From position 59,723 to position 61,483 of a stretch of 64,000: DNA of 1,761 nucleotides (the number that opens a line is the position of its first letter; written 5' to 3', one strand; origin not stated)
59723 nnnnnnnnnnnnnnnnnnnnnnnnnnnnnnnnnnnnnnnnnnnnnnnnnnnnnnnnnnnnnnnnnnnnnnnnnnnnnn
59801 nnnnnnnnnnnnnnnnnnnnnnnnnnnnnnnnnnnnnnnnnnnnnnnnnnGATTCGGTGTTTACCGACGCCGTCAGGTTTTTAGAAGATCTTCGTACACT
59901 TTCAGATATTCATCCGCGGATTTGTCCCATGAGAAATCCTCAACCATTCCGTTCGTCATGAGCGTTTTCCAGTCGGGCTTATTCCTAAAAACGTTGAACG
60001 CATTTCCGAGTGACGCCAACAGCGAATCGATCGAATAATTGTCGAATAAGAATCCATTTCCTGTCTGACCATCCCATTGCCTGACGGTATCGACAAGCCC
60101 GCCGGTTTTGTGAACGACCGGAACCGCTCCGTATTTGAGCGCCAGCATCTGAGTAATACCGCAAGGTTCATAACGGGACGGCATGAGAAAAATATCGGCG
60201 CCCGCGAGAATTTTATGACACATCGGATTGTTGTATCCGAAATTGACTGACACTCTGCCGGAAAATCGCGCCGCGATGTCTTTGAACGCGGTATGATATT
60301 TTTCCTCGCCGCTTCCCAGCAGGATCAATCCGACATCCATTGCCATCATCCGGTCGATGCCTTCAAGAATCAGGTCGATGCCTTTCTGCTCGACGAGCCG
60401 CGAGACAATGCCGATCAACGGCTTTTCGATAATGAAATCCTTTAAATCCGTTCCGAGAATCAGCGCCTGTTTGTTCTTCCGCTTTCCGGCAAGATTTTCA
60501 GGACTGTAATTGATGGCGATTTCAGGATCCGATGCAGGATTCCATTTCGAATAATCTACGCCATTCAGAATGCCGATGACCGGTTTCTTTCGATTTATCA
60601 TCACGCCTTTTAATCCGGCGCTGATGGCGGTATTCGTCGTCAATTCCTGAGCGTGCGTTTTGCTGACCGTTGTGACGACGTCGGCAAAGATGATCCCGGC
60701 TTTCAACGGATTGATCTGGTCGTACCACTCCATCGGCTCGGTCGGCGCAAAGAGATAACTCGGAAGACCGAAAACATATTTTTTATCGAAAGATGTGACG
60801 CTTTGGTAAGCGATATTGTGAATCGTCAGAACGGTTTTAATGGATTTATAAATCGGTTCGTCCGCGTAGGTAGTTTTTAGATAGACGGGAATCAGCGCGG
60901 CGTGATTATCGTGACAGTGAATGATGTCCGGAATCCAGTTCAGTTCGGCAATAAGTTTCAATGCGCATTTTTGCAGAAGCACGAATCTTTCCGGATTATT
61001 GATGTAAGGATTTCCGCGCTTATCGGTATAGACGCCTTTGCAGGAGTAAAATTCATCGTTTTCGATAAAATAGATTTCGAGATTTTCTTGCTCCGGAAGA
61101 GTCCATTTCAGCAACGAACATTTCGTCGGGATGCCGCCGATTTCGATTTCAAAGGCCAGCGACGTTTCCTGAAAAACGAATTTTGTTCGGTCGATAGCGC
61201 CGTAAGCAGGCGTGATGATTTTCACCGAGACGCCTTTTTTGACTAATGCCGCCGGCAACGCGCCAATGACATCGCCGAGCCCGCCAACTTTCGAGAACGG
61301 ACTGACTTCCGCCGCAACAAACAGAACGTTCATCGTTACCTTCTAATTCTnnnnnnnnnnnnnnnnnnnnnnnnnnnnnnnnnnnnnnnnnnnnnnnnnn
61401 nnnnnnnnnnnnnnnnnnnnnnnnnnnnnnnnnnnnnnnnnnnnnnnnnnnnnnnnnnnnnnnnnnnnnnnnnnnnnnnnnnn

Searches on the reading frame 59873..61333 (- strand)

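Call 44: search_protein_families(library=pfam, proteins=[window:59873-61333:-], max_evalue=0.00001)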
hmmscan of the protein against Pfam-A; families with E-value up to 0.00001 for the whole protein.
window:59873-61333:- (486 aa): 4 families
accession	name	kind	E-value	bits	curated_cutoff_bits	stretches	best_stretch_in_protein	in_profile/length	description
PF08323.17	Glyco_transf_5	-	3.7e-75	253.1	22.7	1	2-245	1-237/239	Starch synthase catalytic domain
PF00534.26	Glycos_transf_1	-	1.7e-17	63.9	26.4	1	303-441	14-151/172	Glycosyl transferases group 1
PF13692.12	Glyco_trans_1_4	-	1.1e-13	52.1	27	1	305-441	2-135/142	Glycosyl transferases group 1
PF13439.12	Glyco_transf_4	-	1e-07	32.6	28.5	0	112-233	52-150/170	Glycosyltransferase Family 4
